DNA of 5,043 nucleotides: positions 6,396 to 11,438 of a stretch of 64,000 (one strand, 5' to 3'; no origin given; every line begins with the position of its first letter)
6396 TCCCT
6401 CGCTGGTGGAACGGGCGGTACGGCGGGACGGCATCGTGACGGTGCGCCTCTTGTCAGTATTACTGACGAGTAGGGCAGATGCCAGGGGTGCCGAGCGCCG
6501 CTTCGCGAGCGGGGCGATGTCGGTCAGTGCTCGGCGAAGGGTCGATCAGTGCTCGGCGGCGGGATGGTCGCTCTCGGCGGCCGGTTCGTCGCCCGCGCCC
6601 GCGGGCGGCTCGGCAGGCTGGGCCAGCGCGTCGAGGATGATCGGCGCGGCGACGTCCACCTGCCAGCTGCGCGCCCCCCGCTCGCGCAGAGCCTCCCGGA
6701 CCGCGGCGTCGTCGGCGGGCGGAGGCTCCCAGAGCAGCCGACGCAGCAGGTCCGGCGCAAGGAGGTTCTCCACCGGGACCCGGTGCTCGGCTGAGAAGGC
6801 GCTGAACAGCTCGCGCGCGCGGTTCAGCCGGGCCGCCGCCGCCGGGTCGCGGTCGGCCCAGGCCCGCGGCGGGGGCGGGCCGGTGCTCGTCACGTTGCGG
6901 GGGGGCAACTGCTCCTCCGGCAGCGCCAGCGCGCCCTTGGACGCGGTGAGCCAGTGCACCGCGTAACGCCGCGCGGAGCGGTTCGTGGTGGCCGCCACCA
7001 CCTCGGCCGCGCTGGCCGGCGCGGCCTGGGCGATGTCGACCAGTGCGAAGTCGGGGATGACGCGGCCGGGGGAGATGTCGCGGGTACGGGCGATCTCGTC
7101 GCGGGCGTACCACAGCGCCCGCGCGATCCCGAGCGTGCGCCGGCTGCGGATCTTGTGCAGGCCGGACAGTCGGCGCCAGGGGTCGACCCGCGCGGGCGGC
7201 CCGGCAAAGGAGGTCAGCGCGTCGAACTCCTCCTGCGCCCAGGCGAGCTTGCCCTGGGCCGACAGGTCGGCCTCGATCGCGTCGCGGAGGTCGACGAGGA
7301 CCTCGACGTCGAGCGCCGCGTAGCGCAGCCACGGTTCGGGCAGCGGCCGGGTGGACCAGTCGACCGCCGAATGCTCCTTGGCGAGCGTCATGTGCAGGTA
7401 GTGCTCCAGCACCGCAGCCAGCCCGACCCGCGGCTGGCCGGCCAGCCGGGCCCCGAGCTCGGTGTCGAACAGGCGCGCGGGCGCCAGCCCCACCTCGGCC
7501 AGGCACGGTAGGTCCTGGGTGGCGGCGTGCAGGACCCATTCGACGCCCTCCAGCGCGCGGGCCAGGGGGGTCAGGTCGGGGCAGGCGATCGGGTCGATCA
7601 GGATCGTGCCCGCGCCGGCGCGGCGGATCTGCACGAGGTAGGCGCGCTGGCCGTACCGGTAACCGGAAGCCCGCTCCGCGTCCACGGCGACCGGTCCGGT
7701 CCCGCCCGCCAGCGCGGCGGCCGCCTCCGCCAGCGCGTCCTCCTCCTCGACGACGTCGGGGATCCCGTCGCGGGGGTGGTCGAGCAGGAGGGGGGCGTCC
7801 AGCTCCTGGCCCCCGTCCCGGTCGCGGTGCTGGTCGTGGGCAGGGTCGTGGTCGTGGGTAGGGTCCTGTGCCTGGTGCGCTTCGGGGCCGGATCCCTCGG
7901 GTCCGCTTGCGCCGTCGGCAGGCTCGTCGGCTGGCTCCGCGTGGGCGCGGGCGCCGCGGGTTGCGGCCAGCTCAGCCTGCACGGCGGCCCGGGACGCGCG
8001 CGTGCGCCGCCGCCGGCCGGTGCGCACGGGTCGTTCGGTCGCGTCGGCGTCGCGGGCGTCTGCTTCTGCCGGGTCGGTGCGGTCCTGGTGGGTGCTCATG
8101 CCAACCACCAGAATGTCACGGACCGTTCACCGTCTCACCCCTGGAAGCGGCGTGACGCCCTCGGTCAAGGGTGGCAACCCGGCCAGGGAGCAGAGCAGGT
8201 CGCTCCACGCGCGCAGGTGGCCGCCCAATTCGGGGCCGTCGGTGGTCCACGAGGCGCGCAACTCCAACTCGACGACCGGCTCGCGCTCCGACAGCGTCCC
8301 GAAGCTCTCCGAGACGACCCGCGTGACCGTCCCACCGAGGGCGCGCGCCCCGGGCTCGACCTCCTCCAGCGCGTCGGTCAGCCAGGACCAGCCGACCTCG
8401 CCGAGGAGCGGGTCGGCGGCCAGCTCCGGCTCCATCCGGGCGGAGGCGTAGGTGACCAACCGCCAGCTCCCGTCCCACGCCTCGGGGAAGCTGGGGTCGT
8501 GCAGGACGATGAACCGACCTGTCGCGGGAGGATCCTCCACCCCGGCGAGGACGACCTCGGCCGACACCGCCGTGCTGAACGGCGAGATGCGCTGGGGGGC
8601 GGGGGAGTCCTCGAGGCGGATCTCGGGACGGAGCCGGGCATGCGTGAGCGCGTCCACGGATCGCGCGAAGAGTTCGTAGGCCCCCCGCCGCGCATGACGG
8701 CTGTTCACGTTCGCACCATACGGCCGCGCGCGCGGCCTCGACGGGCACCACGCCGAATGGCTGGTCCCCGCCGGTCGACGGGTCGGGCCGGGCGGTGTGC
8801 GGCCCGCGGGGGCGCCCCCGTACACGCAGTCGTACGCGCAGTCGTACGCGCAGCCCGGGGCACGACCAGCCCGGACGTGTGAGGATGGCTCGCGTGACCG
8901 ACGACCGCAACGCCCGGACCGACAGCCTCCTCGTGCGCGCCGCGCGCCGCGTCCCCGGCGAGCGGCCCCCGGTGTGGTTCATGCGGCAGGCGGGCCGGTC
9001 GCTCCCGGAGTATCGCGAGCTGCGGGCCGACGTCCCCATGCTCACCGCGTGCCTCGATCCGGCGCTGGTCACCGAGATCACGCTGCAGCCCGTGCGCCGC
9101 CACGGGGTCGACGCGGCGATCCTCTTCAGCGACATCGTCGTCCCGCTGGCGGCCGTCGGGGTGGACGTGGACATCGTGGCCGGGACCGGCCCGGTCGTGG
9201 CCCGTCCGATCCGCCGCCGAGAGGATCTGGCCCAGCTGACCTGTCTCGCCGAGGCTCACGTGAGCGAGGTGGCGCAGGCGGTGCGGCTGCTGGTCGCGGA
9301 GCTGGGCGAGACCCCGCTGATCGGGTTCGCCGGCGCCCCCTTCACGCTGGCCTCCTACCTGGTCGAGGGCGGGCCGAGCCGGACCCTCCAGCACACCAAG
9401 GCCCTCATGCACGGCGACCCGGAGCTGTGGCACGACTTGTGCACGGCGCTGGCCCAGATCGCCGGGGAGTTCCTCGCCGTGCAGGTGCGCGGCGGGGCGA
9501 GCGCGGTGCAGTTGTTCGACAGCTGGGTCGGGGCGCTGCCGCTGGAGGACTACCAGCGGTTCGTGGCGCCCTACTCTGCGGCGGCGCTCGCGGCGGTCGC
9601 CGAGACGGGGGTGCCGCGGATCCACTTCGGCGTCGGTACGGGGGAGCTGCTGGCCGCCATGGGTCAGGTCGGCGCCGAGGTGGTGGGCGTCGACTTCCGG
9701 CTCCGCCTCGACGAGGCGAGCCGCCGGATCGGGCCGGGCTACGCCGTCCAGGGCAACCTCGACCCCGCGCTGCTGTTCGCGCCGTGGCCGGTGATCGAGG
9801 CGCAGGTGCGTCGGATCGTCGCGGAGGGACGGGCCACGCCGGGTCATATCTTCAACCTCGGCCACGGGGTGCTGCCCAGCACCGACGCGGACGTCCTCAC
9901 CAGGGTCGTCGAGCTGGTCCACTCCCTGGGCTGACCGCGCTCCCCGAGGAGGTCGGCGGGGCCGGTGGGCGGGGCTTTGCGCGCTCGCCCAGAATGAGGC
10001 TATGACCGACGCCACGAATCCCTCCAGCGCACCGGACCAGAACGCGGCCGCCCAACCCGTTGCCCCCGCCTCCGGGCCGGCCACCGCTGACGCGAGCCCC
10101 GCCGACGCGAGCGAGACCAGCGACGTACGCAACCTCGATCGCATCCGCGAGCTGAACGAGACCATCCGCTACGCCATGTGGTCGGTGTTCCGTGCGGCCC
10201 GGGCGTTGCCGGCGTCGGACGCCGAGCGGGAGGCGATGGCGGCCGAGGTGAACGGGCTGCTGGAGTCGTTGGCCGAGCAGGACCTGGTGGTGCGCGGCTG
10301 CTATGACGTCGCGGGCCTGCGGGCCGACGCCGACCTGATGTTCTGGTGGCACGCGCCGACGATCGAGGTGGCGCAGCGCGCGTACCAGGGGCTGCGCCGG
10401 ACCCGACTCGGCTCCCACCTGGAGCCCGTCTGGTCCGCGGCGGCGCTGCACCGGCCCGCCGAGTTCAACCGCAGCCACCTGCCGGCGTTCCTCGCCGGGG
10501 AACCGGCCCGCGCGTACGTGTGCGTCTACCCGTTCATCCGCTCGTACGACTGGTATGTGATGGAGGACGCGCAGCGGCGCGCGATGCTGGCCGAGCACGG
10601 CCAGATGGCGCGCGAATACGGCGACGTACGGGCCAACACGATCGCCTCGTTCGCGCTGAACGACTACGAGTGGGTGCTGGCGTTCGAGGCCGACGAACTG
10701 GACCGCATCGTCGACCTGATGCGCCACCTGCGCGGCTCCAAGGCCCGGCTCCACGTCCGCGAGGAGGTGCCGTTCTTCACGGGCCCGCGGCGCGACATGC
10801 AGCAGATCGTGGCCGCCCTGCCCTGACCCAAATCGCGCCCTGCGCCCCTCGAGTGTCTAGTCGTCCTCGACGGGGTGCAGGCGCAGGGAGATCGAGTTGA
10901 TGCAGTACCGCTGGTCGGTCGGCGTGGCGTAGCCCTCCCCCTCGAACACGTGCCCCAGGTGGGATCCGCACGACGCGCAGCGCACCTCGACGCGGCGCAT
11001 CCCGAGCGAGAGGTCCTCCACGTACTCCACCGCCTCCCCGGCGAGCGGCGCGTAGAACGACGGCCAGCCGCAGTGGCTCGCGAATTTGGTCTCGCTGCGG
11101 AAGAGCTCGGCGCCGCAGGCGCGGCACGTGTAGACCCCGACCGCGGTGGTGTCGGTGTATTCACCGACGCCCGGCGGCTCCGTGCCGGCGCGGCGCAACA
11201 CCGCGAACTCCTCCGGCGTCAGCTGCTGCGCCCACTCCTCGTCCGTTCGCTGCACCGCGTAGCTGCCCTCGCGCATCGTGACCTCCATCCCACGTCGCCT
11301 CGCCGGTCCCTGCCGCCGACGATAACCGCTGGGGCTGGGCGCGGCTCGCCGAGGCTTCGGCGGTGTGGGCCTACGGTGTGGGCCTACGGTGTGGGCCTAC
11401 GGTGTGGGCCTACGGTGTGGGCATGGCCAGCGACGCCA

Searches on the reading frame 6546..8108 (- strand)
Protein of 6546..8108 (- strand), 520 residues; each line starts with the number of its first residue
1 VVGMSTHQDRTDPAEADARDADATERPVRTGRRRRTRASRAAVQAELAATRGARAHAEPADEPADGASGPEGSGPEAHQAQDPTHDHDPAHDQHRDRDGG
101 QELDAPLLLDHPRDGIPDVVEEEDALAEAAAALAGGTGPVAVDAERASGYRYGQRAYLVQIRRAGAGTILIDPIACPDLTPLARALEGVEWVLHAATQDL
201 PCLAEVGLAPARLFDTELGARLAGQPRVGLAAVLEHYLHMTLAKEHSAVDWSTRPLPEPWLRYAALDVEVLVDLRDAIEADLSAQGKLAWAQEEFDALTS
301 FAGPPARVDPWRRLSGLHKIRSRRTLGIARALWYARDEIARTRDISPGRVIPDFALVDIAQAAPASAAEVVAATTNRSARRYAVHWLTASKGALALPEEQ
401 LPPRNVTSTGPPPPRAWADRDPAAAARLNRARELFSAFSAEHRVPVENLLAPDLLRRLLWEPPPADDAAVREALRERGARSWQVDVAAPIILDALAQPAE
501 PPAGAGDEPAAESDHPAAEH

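Call 21: search_protein_families(library=pfam, proteins=[window:6546-8108:-])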
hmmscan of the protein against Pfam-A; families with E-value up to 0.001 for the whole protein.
window:6546-8108:- (520 aa): 3 families
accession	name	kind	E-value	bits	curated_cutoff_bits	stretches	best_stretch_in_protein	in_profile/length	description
PF01612.26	DNA_pol_A_exo1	-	1.3e-37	129.7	23.6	1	119-282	3-172/173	3'-5' exonuclease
PF18305.6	DNA_pol_A_exoN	-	3.6e-28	98.2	23.5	1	410-495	1-87/87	3' to 5' exonuclease C-terminal domain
PF00570.28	HRDC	-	5.1e-10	39.6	23.8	1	327-387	3-65/68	HRDC domain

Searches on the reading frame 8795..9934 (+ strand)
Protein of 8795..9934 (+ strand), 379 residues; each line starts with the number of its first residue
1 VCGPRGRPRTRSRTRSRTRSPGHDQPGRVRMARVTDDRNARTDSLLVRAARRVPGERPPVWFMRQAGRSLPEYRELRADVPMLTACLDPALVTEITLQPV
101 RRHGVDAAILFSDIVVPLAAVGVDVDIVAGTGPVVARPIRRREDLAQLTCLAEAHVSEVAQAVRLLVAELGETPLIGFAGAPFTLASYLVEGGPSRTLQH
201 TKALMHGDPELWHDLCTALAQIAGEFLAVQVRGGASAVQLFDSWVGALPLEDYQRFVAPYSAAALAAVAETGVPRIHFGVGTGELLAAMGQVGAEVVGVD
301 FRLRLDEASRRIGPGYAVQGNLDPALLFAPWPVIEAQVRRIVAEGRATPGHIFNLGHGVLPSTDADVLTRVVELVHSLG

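Call 21: search_protein_families(library=pfam, proteins=[window:8795-9934:+])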
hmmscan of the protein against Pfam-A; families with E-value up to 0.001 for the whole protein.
window:8795-9934:+ (379 aa): 1 family
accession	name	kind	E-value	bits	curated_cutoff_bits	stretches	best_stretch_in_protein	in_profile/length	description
PF01208.23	URO-D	-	6.6e-118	394.1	23.9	1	43-377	3-345/346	Uroporphyrinogen decarboxylase (URO-D)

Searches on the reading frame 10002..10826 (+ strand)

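Call 21: search_protein_families(library=pfam, proteins=[window:10002-10826:+])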
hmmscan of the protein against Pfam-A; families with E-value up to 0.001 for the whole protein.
window:10002-10826:+ (274 aa): 1 family
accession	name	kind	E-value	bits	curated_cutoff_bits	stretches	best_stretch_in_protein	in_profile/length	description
PF06778.18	Chlor_dismutase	-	2.1e-74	249.7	25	1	76-263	1-188/189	Chlorite dismutase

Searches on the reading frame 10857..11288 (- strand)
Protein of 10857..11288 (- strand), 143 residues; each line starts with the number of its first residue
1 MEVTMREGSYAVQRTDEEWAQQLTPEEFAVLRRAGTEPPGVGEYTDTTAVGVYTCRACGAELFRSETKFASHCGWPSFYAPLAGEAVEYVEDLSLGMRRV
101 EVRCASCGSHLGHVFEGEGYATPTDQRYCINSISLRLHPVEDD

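Call 21: search_protein_families(library=pfam, proteins=[window:10857-11288:-])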
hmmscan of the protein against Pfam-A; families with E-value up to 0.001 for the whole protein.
window:10857-11288:- (143 aa): 2 families
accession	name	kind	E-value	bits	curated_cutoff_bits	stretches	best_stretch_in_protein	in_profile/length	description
PF01641.26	SelR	-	2.6e-48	163.2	24.9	1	23-138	1-115/116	SelR domain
PF24046.1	At4g08330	-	0.00076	20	27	0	93-122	70-99/129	At4g08330 beta-tent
